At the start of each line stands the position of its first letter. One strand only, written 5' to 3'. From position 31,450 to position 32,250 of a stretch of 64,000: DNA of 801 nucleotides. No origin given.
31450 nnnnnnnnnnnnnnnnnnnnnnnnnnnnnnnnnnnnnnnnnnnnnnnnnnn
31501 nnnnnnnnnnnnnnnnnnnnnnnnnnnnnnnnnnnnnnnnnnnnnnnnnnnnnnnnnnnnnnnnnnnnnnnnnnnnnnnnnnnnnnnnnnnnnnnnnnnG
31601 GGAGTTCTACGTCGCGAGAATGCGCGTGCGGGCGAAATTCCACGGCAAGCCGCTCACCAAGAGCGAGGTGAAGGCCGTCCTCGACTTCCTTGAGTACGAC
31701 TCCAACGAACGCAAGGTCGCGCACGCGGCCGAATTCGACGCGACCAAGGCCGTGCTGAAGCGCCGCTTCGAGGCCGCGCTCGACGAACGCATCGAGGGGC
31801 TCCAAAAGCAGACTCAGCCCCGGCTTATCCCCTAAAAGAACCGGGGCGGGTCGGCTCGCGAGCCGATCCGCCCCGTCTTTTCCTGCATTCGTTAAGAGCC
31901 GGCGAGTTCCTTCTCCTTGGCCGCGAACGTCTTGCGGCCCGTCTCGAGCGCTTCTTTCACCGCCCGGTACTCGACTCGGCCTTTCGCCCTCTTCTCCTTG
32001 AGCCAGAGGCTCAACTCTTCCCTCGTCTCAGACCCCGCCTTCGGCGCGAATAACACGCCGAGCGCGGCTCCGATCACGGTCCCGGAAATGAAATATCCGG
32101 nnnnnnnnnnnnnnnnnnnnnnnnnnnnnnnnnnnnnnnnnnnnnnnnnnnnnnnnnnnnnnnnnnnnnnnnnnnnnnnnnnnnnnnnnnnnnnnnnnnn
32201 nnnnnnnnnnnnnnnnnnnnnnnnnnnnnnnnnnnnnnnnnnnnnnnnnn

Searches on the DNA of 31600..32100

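Call 33: search_with_rna_model(model_id=R1, source=window, start=31600, end=32100, max_evalue=10, show_alignments=2)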
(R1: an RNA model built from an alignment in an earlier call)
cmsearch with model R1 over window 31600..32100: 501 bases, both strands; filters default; matches with E-value up to 10: 4.
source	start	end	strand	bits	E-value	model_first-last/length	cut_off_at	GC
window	31835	31933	-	22.9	2.9e-05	1-100/100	no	0.63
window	31791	31881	+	12.7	0.0041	1-100/100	no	0.64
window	31944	31966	-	-1.1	3.3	11-34/100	no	0.65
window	31776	31790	+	-3.1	8.7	68-82/100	no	0.73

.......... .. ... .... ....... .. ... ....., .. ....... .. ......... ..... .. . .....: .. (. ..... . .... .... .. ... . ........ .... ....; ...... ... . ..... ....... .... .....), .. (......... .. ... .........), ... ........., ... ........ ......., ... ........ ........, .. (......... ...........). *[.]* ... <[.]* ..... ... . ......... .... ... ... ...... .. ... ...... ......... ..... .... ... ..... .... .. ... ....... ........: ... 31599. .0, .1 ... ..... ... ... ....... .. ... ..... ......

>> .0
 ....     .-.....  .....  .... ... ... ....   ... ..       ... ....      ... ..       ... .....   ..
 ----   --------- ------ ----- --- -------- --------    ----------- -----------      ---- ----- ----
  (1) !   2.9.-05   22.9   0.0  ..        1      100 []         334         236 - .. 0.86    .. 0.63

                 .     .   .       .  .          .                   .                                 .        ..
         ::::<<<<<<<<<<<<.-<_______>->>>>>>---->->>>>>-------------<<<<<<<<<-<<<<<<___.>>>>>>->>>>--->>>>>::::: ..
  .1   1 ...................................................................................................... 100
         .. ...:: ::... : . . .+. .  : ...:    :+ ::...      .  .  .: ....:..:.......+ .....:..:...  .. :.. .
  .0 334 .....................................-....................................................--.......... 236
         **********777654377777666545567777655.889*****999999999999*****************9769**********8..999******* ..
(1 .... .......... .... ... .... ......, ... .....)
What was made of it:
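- Other terminators in the window, such as 31835-31933, are unrelated in sequence (call 33).
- Tried and rejected: It is just an unrelated bidirectional terminator hairpin (call 33).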
